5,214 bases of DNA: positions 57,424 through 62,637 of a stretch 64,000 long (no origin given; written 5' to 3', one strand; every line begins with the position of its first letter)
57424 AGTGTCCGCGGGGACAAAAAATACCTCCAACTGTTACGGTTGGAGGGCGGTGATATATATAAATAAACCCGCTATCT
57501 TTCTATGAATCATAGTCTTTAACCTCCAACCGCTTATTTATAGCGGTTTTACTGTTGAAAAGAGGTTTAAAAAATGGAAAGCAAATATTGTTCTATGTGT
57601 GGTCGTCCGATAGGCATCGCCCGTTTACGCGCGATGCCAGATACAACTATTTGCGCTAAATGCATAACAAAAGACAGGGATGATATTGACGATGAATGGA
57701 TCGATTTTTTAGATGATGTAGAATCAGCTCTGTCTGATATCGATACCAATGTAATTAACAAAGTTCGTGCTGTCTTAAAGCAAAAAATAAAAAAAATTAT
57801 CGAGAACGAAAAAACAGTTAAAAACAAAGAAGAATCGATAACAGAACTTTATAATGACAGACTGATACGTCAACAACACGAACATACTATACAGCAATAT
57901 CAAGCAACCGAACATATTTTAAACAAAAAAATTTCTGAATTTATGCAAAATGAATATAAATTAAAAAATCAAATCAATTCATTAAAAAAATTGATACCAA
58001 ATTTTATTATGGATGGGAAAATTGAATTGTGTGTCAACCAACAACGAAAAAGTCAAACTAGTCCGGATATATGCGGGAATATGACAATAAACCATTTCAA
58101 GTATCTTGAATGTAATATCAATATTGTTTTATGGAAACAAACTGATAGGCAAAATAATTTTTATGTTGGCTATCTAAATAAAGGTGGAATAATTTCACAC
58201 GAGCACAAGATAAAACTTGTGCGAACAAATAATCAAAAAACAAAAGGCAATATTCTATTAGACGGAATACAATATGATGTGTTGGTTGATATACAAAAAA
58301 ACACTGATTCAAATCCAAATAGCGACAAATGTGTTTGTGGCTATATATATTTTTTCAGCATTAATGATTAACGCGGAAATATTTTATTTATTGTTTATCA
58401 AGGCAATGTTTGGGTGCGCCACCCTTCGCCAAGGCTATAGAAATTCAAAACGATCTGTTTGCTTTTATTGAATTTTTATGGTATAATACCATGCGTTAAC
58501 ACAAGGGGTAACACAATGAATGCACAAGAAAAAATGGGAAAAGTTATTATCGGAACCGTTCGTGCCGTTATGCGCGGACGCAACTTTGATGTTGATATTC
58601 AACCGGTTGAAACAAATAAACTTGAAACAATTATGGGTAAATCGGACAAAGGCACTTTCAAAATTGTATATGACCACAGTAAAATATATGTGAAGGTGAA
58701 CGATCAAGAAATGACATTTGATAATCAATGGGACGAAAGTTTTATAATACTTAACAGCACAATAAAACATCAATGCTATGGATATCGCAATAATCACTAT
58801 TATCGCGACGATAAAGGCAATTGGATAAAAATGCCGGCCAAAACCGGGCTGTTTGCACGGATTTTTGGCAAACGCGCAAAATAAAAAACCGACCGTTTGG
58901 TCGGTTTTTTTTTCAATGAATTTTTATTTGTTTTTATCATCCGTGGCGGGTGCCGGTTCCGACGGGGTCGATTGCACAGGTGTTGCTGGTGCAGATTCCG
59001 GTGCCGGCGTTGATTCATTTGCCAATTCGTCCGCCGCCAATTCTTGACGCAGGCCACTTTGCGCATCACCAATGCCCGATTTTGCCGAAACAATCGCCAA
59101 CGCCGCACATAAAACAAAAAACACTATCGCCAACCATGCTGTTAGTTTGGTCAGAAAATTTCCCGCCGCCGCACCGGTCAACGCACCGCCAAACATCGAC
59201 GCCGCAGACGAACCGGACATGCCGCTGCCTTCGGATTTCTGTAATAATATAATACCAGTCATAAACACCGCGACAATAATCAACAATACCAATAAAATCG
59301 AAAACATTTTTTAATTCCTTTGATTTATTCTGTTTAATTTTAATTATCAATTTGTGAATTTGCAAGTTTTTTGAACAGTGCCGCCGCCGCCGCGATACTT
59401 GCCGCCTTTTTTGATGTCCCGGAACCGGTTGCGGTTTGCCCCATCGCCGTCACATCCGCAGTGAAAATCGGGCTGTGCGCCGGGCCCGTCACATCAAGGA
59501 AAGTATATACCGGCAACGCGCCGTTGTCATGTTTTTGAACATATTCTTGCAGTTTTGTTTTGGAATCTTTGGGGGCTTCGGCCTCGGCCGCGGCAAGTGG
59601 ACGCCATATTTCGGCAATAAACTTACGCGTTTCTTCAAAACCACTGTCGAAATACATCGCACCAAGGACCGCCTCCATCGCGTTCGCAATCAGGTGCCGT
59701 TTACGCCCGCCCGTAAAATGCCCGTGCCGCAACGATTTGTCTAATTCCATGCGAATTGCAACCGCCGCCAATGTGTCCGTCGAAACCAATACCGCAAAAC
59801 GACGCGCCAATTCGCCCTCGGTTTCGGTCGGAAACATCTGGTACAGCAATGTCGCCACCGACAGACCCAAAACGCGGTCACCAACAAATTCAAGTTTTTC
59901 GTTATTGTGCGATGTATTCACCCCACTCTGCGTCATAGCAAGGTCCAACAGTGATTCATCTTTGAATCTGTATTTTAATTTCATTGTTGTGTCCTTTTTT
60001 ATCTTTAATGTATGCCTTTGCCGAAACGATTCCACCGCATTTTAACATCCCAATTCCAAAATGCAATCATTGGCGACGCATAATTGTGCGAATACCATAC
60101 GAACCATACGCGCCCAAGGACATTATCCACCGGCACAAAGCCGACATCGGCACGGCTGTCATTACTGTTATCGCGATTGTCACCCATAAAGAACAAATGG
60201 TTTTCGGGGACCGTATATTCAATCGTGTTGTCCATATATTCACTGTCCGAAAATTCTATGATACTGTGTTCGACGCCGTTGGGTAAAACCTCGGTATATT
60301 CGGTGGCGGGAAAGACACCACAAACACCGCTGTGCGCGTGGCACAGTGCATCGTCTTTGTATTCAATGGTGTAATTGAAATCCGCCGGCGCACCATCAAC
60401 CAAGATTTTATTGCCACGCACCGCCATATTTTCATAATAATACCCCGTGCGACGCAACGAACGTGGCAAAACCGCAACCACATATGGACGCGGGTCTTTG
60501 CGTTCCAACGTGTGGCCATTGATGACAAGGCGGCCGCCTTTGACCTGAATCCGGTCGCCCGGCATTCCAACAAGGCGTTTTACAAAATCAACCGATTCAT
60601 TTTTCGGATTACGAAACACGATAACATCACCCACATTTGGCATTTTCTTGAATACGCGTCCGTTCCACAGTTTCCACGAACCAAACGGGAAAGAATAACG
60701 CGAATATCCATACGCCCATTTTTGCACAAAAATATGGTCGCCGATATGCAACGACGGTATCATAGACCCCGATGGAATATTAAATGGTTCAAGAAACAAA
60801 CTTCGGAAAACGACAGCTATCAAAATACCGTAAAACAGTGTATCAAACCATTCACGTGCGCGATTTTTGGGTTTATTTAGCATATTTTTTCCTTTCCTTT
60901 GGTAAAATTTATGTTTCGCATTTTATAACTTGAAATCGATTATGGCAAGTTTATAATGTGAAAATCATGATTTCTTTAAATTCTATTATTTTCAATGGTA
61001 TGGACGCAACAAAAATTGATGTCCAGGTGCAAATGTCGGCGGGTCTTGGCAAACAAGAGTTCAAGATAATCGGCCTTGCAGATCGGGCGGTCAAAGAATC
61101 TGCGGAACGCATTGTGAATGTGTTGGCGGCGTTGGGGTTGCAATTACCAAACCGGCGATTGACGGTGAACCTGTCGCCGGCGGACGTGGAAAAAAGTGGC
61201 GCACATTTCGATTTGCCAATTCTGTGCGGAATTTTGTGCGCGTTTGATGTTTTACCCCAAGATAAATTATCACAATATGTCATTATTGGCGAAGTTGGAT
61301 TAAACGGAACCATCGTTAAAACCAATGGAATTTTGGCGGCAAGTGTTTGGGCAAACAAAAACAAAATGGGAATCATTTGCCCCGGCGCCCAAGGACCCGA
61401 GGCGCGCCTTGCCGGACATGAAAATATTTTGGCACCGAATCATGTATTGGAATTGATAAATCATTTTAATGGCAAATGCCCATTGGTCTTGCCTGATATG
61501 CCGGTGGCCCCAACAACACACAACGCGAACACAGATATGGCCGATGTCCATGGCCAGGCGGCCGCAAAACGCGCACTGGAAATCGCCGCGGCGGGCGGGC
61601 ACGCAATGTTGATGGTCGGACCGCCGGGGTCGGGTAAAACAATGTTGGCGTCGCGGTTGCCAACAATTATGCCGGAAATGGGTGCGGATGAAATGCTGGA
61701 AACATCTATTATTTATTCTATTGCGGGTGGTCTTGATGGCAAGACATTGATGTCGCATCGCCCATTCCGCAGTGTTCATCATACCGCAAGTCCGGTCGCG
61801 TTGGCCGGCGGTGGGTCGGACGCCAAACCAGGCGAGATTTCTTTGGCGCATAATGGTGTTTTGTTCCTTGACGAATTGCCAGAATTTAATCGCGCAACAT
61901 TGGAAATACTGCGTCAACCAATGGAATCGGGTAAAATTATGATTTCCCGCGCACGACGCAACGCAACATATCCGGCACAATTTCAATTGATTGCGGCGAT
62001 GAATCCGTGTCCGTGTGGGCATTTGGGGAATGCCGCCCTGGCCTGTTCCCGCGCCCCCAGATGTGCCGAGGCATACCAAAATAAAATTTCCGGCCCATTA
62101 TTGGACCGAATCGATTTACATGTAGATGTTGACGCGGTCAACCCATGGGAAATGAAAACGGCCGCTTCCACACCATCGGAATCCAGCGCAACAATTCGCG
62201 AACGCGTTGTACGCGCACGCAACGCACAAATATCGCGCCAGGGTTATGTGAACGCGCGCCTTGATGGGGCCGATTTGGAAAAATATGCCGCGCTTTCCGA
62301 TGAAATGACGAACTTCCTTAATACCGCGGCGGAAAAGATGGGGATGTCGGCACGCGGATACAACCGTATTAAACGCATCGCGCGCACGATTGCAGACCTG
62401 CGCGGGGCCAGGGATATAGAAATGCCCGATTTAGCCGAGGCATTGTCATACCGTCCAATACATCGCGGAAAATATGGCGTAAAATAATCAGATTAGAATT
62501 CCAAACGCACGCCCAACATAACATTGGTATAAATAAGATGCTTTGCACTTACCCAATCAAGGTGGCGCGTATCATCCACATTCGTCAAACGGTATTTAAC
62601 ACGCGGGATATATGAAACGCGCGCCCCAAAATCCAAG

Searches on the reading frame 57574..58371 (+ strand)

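Call 80: search_protein_families(library=pfam, proteins=[window:57574-58371:+], max_evalue=0.00001)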
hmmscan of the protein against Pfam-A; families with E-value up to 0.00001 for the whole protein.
window:57574-58371:+ (265 aa): 1 family
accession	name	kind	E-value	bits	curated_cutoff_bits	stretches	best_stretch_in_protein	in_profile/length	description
PF01258.23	zf-dskA_traR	-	4.3e-08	33.4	24.9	1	4-30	4-30/36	Prokaryotic dksA/traR C4-type zinc finger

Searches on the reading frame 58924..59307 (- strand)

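Call 91: search_protein_families(library=pfam, proteins=[window:58924-59307:-], max_evalue=0.00001)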
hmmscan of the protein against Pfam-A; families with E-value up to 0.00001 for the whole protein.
window:58924-59307:- (127 aa): 1 family
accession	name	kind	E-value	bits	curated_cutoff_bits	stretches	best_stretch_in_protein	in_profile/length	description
PF03840.19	SecG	-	2.8e-18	66.2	29.2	1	4-72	1-69/70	Preprotein translocase SecG subunit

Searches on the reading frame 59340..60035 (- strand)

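Call 91: search_protein_families(library=pfam, proteins=[window:59340-60035:-], max_evalue=0.00001)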
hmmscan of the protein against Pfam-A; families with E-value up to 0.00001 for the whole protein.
window:59340-60035:- (231 aa): 3 families
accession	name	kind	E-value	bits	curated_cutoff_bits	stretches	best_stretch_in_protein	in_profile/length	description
PF14622.11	Ribonucleas_3_3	-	1.3e-23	84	35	1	26-142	1-122/128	Ribonuclease-III-like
PF00636.31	Ribonuclease_3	-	1.1e-16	61.9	27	1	46-132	1-102/102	Ribonuclease III domain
PF00035.32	dsrm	-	3.2e-13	50.5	23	1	159-224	2-66/66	Double-stranded RNA binding motif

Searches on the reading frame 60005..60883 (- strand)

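Call 91: search_protein_families(library=pfam, proteins=[window:60005-60883:-], max_evalue=0.00001)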
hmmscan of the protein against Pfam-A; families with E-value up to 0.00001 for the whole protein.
window:60005-60883:- (292 aa): 1 family
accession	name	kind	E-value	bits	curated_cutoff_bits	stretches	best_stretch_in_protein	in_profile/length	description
PF10502.14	Peptidase_S26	-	4.4e-47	160.6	22.9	2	10-128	2-101/168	Signal peptidase, peptidase S26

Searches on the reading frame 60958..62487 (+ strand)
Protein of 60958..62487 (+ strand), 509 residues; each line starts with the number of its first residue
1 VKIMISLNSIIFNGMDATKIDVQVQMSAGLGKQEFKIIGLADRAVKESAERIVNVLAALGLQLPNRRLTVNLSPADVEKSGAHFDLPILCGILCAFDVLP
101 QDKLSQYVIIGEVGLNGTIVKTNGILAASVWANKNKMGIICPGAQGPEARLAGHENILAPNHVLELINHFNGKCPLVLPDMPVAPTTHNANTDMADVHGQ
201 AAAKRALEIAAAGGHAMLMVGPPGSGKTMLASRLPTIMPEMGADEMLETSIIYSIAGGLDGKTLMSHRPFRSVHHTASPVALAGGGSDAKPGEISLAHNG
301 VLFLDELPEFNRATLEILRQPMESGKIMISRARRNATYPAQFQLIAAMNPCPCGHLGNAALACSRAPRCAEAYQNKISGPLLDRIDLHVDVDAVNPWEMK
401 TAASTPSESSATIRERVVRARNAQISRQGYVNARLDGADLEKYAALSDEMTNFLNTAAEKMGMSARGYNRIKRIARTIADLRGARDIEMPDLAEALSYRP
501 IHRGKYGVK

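Call 91: search_protein_families(library=pfam, proteins=[window:60958-62487:+], max_evalue=0.00001)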
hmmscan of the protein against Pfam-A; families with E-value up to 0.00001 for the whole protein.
window:60958-62487:+ (509 aa): 6 families
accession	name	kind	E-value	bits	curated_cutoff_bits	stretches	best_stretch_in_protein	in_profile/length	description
PF01078.27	Mg_chelatase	-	2.6e-93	311.6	20.3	1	193-395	1-203/207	Magnesium chelatase, subunit ChlI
PF13541.12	ChlI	-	3.5e-30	104.8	27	1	22-142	1-118/121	Subunit ChlI of Mg-chelatase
PF13335.12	Mg_chelatase_C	-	8.9e-29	100.4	26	1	408-499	2-94/94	Magnesium chelatase, subunit ChlI C-terminal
PF07728.20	AAA_5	-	5.2e-10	39.9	22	1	217-354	2-126/139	AAA domain (dynein-related subfamily)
PF00493.29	MCM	-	6.5e-08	32.4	23.3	1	290-351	113-174/224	MCM P-loop domain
PF00158.32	Sigma54_activat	-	6.5e-06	26.4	20.2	0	205-349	13-142/168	Sigma-54 interaction domain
